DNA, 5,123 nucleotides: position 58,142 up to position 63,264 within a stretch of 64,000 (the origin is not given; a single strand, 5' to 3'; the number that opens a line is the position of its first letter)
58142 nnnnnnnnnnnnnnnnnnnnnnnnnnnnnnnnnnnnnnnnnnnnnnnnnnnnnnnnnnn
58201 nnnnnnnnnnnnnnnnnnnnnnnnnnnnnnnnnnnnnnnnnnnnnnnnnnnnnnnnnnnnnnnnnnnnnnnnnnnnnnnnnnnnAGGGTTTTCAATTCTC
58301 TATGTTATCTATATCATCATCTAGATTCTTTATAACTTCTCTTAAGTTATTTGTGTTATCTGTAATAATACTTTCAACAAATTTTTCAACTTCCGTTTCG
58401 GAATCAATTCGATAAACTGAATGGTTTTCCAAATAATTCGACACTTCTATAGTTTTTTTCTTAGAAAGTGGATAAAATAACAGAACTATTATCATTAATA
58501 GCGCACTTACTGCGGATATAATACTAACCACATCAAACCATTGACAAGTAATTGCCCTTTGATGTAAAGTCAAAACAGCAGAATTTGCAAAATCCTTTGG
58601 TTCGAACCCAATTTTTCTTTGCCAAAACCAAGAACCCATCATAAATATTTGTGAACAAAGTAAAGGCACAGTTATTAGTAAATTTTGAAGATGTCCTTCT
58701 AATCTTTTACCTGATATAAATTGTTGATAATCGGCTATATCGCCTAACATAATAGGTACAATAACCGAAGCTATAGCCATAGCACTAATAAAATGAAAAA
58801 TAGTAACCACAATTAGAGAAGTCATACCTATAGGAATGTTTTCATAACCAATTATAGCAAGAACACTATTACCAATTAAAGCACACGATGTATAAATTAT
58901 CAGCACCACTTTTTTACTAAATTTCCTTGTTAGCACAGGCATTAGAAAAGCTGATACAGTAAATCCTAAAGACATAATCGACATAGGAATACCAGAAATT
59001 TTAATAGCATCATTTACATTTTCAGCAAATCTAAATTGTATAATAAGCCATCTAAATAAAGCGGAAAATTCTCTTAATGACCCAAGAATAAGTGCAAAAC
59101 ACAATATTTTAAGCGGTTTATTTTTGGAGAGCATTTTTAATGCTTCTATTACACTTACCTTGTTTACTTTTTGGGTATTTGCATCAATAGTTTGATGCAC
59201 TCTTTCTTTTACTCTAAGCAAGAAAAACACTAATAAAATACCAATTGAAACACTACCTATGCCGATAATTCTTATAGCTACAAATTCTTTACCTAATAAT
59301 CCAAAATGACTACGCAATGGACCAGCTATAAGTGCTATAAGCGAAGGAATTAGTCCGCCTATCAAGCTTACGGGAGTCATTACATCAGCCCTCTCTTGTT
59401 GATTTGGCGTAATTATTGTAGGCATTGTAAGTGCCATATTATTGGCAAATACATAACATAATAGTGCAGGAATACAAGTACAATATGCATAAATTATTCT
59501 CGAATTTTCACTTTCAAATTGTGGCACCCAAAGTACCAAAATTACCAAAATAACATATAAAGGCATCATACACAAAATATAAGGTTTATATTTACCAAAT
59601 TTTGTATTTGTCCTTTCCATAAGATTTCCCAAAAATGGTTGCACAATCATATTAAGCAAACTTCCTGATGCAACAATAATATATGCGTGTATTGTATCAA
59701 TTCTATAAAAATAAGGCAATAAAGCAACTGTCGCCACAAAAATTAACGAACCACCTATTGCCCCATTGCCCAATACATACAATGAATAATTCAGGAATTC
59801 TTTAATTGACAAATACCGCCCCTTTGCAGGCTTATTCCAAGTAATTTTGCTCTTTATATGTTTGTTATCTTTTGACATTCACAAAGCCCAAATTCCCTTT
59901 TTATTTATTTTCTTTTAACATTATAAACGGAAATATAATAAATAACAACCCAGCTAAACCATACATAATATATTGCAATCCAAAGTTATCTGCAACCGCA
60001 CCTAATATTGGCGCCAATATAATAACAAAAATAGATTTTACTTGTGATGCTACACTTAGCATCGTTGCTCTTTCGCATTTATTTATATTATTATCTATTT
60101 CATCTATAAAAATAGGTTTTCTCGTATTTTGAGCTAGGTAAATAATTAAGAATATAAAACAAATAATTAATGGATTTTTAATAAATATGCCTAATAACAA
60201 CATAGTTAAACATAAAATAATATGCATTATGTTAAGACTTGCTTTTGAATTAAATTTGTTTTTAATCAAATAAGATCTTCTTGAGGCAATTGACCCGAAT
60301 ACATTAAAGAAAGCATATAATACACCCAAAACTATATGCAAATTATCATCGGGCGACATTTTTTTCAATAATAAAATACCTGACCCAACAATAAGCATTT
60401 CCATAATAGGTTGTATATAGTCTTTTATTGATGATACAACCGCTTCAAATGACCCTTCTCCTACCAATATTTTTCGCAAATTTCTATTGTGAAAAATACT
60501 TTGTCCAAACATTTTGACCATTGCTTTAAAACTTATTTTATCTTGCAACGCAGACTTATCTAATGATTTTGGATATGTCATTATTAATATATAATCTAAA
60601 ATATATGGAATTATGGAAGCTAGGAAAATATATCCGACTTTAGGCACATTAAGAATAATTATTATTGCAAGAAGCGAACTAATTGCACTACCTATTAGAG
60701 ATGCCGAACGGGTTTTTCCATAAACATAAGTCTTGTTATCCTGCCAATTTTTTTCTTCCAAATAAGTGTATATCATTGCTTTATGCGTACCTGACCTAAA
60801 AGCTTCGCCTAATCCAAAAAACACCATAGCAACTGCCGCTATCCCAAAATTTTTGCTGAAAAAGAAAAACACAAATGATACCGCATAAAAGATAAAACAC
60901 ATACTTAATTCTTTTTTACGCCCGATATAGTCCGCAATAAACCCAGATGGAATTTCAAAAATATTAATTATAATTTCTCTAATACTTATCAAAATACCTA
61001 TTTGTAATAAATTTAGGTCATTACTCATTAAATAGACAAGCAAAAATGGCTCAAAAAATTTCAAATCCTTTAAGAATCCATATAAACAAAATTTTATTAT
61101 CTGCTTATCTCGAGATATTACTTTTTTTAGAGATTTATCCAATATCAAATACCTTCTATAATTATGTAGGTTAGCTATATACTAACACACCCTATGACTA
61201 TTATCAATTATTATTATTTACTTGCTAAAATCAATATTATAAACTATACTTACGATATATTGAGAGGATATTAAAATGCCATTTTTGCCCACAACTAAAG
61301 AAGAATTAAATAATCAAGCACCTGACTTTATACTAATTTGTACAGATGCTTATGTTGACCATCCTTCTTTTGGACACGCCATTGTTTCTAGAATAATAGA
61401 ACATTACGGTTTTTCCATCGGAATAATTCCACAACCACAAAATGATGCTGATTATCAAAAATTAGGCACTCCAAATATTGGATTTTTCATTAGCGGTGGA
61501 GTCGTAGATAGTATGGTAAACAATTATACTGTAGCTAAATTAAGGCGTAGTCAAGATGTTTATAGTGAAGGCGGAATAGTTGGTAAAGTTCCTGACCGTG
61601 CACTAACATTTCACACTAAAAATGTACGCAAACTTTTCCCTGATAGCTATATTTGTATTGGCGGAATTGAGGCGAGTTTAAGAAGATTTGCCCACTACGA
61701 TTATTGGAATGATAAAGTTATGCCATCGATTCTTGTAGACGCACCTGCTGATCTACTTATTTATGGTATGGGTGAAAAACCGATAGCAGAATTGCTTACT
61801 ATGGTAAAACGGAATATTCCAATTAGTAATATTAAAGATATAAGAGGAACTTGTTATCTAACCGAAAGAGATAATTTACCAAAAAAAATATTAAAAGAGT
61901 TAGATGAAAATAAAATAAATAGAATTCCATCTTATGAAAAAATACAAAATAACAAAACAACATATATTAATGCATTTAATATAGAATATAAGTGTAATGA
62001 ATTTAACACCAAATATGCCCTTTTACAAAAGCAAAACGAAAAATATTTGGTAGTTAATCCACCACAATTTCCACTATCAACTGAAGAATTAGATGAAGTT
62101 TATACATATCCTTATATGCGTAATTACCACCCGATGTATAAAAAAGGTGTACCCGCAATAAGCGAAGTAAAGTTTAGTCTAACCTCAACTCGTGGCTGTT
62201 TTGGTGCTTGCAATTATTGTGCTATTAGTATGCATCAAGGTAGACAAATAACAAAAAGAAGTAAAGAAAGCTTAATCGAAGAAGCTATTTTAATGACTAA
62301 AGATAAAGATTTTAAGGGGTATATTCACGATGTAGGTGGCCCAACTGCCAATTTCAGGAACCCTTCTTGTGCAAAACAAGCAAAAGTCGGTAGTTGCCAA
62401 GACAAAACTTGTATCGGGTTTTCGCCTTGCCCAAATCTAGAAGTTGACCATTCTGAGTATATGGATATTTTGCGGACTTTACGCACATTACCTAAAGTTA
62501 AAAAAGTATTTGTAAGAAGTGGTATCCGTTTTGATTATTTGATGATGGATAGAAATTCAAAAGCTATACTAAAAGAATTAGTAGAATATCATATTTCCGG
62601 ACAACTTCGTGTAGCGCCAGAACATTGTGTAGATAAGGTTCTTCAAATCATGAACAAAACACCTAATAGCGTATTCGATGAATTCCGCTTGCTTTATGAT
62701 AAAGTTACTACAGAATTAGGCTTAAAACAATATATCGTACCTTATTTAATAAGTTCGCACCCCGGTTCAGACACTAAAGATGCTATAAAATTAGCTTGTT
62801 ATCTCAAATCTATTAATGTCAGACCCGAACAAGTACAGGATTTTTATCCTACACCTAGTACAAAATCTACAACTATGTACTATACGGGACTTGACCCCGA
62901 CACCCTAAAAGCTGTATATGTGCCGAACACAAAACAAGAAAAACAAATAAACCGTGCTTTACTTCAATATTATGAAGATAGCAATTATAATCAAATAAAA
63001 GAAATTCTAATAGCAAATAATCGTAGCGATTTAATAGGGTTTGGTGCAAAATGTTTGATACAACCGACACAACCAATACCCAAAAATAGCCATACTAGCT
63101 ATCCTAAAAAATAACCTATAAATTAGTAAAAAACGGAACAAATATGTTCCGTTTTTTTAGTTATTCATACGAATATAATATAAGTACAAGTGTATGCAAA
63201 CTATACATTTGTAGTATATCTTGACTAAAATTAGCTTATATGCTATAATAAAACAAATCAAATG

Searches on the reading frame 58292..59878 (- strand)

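Call 71: search_protein_families(library=pfam, proteins=[window:58292-59878:-], max_evalue=0.00001)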
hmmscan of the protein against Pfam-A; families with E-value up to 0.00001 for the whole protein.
window:58292-59878:- (528 aa): 3 families
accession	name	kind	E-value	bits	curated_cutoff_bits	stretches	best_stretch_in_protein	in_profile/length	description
PF13347.12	MFS_2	-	5.1e-30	104.8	27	1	54-472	20-426/427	MFS/sugar transport protein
PF07690.21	MFS_1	-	1.7e-11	44.1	33.4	1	157-373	114-319/347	Major Facilitator Superfamily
PF00083.30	Sugar_tr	-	1.2e-08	34.8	22.3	1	291-505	41-228/452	Sugar (and other) transporter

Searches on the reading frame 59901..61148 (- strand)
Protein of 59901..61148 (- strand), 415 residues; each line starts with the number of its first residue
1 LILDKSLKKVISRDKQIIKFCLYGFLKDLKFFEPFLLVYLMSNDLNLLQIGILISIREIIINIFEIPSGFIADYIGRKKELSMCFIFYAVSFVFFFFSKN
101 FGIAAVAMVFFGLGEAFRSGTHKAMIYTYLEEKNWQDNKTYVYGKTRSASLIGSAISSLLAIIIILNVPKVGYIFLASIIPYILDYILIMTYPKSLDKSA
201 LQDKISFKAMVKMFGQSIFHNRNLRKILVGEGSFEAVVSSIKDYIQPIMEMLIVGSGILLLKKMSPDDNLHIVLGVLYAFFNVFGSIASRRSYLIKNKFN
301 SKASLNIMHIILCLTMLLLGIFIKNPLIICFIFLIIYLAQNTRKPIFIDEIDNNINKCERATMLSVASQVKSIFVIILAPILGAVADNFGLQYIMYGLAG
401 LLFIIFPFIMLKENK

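Call 71: search_protein_families(library=pfam, proteins=[window:59901-61148:-], max_evalue=0.00001)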
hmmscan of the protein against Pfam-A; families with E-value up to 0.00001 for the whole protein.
window:59901-61148:- (415 aa): 3 families
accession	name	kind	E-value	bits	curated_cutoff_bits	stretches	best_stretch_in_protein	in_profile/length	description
PF07690.21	MFS_1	-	8.6e-17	61.5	33.4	1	34-334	17-302/347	Major Facilitator Superfamily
PF01770.24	Folate_carrier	-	1.9e-10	40.5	27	1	17-178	7-165/412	Reduced folate carrier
PF12832.13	MFS_1_like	-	6.7e-08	32.4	25.2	1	30-340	16-241/373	MFS_1 like family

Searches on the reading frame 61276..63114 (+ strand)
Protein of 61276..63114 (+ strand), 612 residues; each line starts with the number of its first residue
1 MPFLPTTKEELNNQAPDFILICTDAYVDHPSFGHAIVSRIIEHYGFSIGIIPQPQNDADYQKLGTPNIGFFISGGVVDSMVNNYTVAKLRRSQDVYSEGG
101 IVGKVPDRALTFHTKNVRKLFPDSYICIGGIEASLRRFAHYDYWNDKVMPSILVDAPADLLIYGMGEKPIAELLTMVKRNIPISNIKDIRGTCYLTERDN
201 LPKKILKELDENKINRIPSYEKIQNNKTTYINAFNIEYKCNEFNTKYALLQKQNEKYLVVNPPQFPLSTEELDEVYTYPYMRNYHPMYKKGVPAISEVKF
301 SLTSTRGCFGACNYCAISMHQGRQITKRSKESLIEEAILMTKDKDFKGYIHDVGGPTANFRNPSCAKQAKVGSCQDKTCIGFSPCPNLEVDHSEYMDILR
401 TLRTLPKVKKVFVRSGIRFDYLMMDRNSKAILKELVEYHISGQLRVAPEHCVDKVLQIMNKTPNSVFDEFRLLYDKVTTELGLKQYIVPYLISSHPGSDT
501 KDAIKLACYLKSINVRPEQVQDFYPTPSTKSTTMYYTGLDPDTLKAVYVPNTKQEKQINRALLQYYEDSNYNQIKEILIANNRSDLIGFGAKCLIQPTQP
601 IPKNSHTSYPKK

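Call 71: search_protein_families(library=pfam, proteins=[window:61276-63114:+], max_evalue=0.00001)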
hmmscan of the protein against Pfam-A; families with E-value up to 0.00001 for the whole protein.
window:61276-63114:+ (612 aa): 3 families
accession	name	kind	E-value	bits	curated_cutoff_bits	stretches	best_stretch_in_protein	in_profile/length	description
PF08497.15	Radical_SAM_N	-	8.7e-110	367.1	25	1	3-301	1-301/301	Radical SAM N-terminal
PF11842.13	DUF3362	-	1.9e-23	83.7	27.6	1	518-606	1-94/151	Domain of unknown function (DUF3362)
PF04055.27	Radical_SAM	-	1.1e-06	29.3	29.5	1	304-463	3-124/166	Radical SAM superfamily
